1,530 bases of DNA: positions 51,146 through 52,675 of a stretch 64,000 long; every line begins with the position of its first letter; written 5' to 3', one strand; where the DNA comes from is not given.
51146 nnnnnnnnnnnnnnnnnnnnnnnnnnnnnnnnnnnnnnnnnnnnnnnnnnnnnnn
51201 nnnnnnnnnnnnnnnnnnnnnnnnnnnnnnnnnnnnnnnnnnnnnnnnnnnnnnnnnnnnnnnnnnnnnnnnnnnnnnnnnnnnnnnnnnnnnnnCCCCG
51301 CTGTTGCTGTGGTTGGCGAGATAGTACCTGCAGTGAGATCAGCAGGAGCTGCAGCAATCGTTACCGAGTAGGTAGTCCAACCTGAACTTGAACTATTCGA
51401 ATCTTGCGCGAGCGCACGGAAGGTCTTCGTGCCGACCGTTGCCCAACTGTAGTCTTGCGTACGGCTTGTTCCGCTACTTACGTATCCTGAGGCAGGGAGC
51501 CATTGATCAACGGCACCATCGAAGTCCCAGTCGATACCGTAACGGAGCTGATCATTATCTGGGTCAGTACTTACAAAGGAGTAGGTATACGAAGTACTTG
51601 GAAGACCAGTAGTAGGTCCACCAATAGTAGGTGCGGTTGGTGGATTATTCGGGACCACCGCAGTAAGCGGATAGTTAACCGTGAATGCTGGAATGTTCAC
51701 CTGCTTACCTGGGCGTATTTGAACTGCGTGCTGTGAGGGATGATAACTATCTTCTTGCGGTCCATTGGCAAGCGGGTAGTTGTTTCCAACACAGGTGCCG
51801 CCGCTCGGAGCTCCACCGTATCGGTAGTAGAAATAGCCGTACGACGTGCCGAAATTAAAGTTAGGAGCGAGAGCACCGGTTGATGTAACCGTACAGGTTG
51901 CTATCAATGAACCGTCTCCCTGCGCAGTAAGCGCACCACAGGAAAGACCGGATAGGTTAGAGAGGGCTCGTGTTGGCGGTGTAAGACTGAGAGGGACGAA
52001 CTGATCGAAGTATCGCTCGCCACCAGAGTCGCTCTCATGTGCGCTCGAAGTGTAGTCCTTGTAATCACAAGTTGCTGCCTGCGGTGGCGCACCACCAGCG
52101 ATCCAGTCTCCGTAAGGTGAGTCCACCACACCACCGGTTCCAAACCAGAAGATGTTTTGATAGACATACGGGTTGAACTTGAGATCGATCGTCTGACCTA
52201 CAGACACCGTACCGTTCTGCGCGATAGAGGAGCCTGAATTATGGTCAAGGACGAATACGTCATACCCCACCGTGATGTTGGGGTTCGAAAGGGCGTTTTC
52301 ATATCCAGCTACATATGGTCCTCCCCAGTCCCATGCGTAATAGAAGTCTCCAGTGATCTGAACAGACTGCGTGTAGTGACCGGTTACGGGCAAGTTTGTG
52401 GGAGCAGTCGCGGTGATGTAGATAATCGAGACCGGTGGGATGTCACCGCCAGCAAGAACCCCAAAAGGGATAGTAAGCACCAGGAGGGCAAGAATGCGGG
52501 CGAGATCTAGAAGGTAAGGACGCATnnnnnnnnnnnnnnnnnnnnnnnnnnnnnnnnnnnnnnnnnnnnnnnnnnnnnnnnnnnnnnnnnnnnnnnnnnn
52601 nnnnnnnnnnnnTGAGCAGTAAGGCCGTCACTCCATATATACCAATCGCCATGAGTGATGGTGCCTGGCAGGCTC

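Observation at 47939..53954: Operon of a TM-anchored surface protein and a ~1528-aa CARDB/PKD multi-repeat giant protein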

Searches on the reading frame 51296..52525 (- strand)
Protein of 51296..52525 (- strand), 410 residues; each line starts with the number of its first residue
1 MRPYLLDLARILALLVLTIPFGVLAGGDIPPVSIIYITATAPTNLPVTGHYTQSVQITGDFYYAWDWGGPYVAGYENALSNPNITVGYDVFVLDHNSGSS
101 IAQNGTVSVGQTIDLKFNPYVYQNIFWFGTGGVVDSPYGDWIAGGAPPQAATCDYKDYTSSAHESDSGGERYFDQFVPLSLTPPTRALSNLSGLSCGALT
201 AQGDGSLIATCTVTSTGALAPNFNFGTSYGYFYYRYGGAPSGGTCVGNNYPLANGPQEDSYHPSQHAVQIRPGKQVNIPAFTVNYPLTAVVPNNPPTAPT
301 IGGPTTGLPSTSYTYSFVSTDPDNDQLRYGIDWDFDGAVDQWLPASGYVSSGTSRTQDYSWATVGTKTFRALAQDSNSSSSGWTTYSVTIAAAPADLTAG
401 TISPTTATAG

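Call 20: find_homologous_proteins(query=window:51296-52525:-)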
Query window:51296-52525:- (410 aa): 9 proteins with E <= 0.001 among 8000 candidates.
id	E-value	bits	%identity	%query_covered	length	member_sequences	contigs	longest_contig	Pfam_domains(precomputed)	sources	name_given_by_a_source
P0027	3.8e-70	255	42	83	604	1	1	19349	PF18911.7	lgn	-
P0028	1.2e-54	204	40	81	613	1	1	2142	PF07705.18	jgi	jgi:hypothetical protein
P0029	3.4e-54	203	36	77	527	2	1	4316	-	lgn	-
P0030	1.8e-50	190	35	84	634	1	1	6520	-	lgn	-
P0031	1.7e-49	187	37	78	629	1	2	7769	-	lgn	-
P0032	2.5e-47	180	35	75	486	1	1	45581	-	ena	-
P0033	5.5e-41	159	32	84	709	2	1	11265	-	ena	-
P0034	2.0e-33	134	32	73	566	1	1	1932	-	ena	-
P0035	4.8e-9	54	45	24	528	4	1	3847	PF14312.13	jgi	-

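Call 35: search_protein_families(library=pfam, proteins=[P0027, P0033, P0031], max_evalue=0.01)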
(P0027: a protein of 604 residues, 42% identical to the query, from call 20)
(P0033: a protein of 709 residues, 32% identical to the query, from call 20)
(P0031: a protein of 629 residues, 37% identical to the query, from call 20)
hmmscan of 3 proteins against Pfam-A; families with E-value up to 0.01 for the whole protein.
P0027 (604 aa): 1 family
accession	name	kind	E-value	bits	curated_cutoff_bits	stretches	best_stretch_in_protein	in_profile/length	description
PF18911.6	PKD_4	-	7.2e-06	26.4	27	1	378-433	21-76/85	PKD domain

P0033 (709 aa): 2 families
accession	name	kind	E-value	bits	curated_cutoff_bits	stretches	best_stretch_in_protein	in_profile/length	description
PF00801.26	PKD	-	0.0013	19.1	23.5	1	331-407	13-77/80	PKD domain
PF16074.10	PilW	-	0.0075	16.7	26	0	349-405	40-91/124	Type IV Pilus-assembly protein W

P0031 (629 aa): 1 family
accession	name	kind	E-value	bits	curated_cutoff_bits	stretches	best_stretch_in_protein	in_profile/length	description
PF16074.10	PilW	-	0.0045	17.4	26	0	371-443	40-107/124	Type IV Pilus-assembly protein W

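Call 38: find_encoding_contigs(protein=P0032, flank=6000, max_places=1)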
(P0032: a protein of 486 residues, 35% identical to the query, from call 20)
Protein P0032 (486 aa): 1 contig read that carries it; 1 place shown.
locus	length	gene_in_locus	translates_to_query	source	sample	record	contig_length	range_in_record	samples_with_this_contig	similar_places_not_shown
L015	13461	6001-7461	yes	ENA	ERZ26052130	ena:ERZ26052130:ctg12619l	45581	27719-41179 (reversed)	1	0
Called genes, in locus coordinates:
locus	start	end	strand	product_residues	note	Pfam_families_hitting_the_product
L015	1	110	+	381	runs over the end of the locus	PF22244:GCE_fung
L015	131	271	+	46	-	-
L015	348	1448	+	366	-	PF17760:UvrA_inter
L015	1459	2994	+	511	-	PF00005:ABC_tran (faint), PF02463:SMC_N (faint), PF13304:AAA_21 (faint)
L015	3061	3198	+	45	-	-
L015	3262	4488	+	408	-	PF01541:GIY-YIG (weak), PF08459:UvrC_RNaseH_dom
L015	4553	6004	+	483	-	-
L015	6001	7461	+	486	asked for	-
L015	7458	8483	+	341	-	-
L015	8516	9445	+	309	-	-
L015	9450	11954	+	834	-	PF18911:PKD_4 (faint)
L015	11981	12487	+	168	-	-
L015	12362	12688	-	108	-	-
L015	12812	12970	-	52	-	-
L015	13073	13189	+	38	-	-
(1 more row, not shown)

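Call 41: predict_structure(alignment_id=A4)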
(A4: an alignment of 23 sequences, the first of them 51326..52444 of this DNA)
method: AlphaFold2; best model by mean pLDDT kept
length: 373 residues; sequences in the alignment: 23
mean_pLDDT: 86.5   pTM: 0.75
mean pLDDT of the five models: 86.5, 86.5, 85.0, 84.9, 83.9
residues with pLDDT >= 90: 228; 70-90: 90; 50-70: 31; < 50: 24
segments of 3 or more residues with pLDDT < 50: 1-7, 9-19, 213-215
pLDDT, mean of each block of 10 residues (from residue 1): 44 44 90 84 77 90 97 95 97 90 58 91 78 80 84 96 98 97 97 98 91 67 80 54 85 97 92 98 97 96 97 96 98 97 97 96 87 53
secondary structure, 60 per line:
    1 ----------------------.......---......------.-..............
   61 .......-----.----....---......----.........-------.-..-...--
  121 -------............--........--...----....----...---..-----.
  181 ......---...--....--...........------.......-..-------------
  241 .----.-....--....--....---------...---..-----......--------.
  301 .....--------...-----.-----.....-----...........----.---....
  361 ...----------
elements in order: E23-29 E33-38 E47-67 E78-81 E85-90 E98-103 E131-139 E142-149 E152-154 E159-162 E167-169 E180-186 E190-192 E195-198 E201-211 E218-224 E248-251 E254-257 E260-263 E273-275 E286-291 E300-305 E314-316 E328-332 E338-348 E357-363

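Call 85: fold_search(model_id=the predicted structure, library=pdb)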
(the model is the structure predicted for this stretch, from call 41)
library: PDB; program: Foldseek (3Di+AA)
matches with E <= 10: 1971; with E <= 0.001: 14
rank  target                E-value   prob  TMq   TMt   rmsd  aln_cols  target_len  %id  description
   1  4xed                  9.4e-08  1.00  0.24  0.89   2.1        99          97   38  PKD domain of M14-like peptidase from Thermoplasmatales archaeon SCGC AB-540-F20 (released 2015-05-13)
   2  3pdd                  5.4e-05  1.00  0.25  0.42  10.6       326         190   10  Structures of Clostridium thermocellum CbhA fibronectin(III)-like modules (released 2011-11-23)
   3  2w1n                  6.2e-05  1.00  0.17  0.26  13.9       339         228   10  cohesin and fibronectin type-III double module construct from the Clostridium perfringens glycoside hydrolase GH84C (released 2009-02-03)
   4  8pn3_B                1.8e-04  0.92  0.18  0.19  26.5       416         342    8  Crystal structure of the HC7-Glu200Ala mutant complexed to a tetraglycopeptide. (released 2024-03-06)
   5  8pn3_A                3.9e-04  0.66  0.16  0.17  26.6       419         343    8  Crystal structure of the HC7-Glu200Ala mutant complexed to a tetraglycopeptide. (released 2024-03-06)
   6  6sd0_A                4.1e-04  0.85  0.17  0.07  26.5       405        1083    8  Structure of beta-galactosidase from Thermotoga maritima. (released 2020-01-15)
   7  8pn5_E                5.4e-04  0.84  0.18  0.20  25.8       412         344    8  Crystal structure of the HC7-Glu200Ala mutant complexed to a triglycopeptide (released 2024-03-06)
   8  8pn5_G                5.7e-04  0.84  0.18  0.19  25.8       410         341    8  Crystal structure of the HC7-Glu200Ala mutant complexed to a triglycopeptide (released 2024-03-06)
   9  3dmk_A                5.7e-04  0.80  0.18  0.10  37.8       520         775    8  Crystal structure of Down Syndrome Cell Adhesion Molecule (DSCAM) isoform 1.30.30, N-terminal eight Ig domains (released 2008-10-07)
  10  8pn5_C                8.0e-04  0.80  0.18  0.19  25.6       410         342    8  Crystal structure of the HC7-Glu200Ala mutant complexed to a triglycopeptide (released 2024-03-06)
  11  7som_D                8.0e-04  0.63  0.17  0.06  28.1       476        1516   10  Ciliary C2 central pair apparatus isolated from Chlamydomonas reinhardtii (released 2022-04-13)
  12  5gni_B                8.4e-04  1.00  0.22  0.39  16.3       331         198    9  The crystal structure of PECAM-1 IgL1-2 trans-homophilic dimer (released 2016-12-21)
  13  2f8v_A                8.4e-04  1.00  0.19  0.32  13.1       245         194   12  Structure of full length telethonin in complex with the N-terminus of titin (released 2006-06-27)
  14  6sdb_E                9.2e-04  1.00  0.19  0.32  16.5       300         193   11  Chimeric titin Z1Z2 functionalized with a KLER exogenous peptide from decorin (released 2019-09-18)
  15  6sdb_B                1.0e-03  1.00  0.18  0.30  20.8       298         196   10  Chimeric titin Z1Z2 functionalized with a KLER exogenous peptide from decorin (released 2019-09-18)
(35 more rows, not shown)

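Call 91: search_protein_families(library=ncbifam, alignment_id=A4, max_evalue=0.001)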
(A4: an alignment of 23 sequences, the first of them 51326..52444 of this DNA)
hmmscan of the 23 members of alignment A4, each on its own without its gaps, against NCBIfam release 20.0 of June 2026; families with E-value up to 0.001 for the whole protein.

A. member 1, window:51326-52444:- (373 aa): 0 families

B. families by the number of members that match (of 23 scanned): 2 families
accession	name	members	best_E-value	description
NF038136.1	rSAM_Rv_intein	2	1.3e-07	intein-containing Rv2578c family radical SAM protein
NF033662.1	acid_disulf_rpt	1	1.9e-11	acidic double-disulfide repeat-containing protein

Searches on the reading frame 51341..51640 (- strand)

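Call 45: search_protein_families(library=pfam, proteins=[window:51341-51640:-], max_evalue=10)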
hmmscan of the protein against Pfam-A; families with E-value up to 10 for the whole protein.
seq(100 aa): 2 families
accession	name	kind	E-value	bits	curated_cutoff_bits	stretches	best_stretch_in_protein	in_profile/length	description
PF16074.10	PilW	-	0.0036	17.7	26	1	31-82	39-85/124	Type IV Pilus-assembly protein W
PF02102.21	Peptidase_M35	-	0.17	11.2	27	1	61-93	221-253/352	Deuterolysin metalloprotease (M35) family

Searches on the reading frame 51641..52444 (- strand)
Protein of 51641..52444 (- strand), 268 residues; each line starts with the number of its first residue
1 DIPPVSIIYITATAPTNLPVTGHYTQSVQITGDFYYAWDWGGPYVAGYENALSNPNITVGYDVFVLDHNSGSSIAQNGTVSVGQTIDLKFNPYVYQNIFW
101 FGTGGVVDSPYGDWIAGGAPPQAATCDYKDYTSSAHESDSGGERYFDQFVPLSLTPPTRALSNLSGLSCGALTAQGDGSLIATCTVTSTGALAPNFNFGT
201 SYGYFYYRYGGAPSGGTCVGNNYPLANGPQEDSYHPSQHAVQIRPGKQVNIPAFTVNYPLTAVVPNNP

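Call 31: find_homologous_proteins(query=A3, max_evalue=0.001)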
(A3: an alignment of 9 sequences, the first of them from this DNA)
Query A3 (9 sequences) (231 aa, profile of the alignment): 16 proteins with E <= 0.001 among 5264 candidates.
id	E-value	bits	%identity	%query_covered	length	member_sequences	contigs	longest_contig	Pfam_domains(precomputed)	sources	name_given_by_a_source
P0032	1.8e-91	324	28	93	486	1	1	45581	-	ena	-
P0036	2.4e-59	219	34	98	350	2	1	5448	-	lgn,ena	-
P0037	4.0e-58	215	35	84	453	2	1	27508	PF07591.16,PF05203.22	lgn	-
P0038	9.1e-57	210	45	71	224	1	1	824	-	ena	-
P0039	1.3e-56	210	40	82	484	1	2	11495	-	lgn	-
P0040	6.3e-56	207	39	71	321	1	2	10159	-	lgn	-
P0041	3.3e-55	205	36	78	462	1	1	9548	PF07591.16,PF05203.22,PF01079.26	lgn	-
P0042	2.6e-51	192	30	100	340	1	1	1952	-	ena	-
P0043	1.1e-43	167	31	81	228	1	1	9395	-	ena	-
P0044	5.0e-40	155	31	75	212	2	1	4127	-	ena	-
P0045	8.6e-33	132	31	71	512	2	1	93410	-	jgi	-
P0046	1.2e-31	128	33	92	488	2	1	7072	-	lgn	-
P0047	9.1e-31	125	41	49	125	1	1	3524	-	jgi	jgi:hypothetical protein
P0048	2.9e-21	94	27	69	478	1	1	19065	-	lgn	-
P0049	5.0e-20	90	32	50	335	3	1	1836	PF18911.7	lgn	-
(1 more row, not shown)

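Call 35: search_protein_families(library=pfam, proteins=[P0037, P0041, P0039, P0045, P0046, P0048, P0036], max_evalue=0.01)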
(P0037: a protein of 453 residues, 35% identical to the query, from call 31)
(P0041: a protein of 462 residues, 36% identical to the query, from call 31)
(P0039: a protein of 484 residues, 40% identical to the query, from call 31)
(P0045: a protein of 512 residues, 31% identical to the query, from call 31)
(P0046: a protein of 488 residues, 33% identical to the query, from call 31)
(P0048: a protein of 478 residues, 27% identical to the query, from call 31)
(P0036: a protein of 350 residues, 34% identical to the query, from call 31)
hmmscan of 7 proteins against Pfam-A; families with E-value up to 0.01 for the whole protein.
P0037 (453 aa): 5 families
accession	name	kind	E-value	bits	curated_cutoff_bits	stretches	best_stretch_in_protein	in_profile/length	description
PF07591.16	PT-HINT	-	7.4e-11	42.9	27.7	1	321-440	6-136/137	Pretoxin HINT domain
PF05203.21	Hom_end_hint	-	3.2e-07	31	32.1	1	309-340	1-32/228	Hom_end-associated Hint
PF01079.26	Hint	-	0.00014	22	29.7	1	307-350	11-53/213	Hint module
PF14890.11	Intein_splicing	-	0.00056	20.2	35.8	0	406-440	121-155/155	Intein splicing domain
PF14623.11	Vint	-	0.00084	19.6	27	1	309-381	2-68/166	Hint-domain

P0041 (462 aa): 4 families
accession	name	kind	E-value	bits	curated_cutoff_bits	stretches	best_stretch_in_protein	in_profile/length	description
PF07591.16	PT-HINT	-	3.4e-12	47.2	27.7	1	327-451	5-137/137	Pretoxin HINT domain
PF05203.21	Hom_end_hint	-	3.3e-08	34.2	32.1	1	317-347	1-31/228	Hom_end-associated Hint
PF01079.26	Hint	-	2.3e-05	24.5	29.7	1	315-364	11-59/213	Hint module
PF14623.11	Vint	-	0.00017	21.9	27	1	316-390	1-68/166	Hint-domain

P0039 (484 aa): 0 families

P0045 (512 aa): 0 families

P0046 (488 aa): 2 families
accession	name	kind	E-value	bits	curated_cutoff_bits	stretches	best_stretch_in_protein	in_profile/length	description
PF00801.26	PKD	-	0.0005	20.4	23.5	1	279-366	4-79/80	PKD domain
PF18911.6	PKD_4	-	0.0015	19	27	1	276-363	3-79/85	PKD domain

P0048 (478 aa): 0 families

P0036 (350 aa): 0 families

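Call 36: find_encoding_contigs(protein=P0037, flank=6000, max_places=1)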
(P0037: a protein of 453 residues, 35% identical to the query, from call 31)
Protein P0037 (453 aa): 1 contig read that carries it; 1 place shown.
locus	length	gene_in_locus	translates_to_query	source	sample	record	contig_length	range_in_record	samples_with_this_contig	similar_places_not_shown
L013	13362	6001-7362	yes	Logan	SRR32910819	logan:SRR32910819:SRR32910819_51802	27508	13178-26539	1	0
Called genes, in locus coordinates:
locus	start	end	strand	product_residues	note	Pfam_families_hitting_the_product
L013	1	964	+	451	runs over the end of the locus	PF13406:SLT_2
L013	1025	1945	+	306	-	-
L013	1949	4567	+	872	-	PF07705:CARDB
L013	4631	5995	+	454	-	-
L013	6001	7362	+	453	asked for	PF05203:Hom_end_hint (weak), PF07591:PT-HINT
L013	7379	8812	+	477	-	PF20154:LNT_N, PF00795:CN_hydrolase (weak)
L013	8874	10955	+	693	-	-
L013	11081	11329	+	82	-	PF01197:Ribosomal_L31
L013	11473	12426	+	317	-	PF03462:PCRF, PF00472:RF-1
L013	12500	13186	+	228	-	PF00318:Ribosomal_S2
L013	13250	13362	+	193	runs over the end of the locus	PF25025:EF-Ts_N (weak), PF00889:EF_TS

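Call 37: find_encoding_contigs(protein=P0045, flank=6000, max_places=1)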
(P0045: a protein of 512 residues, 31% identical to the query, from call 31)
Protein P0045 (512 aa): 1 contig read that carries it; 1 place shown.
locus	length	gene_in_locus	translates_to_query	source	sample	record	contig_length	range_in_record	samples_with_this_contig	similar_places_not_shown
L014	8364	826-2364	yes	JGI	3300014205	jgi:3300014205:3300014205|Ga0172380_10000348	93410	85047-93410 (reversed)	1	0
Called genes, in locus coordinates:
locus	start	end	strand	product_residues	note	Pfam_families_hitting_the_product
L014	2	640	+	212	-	?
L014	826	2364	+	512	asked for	-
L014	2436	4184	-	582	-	PF00753:Lactamase_B, PF12706:Lactamase_B_2, PF22505:RNase_J_b_CASP, PF17770:RNase_J_C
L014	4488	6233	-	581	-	PF00496:SBP_bac_5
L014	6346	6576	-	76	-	PF03840:SecG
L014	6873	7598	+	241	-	PF00215:OMPdecase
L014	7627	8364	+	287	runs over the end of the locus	PF00156:Pribosyltran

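Call 45: search_protein_families(library=pfam, proteins=[window:51641-52444:-], max_evalue=10)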
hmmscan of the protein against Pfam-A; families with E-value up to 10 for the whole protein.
seq(268 aa): 1 family
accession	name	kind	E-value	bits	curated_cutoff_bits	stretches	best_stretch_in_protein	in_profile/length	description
PF18886.6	DUF5649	-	6.9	7.5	25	0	66-88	23-45/68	Repeats of unknown function (DUF5649)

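Call 89: search_solved_structures(query=A3, max_evalue=1)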
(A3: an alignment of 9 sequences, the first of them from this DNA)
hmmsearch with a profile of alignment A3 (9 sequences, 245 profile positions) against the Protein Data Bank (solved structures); distinct sequences matched with E-value up to 1: 0.
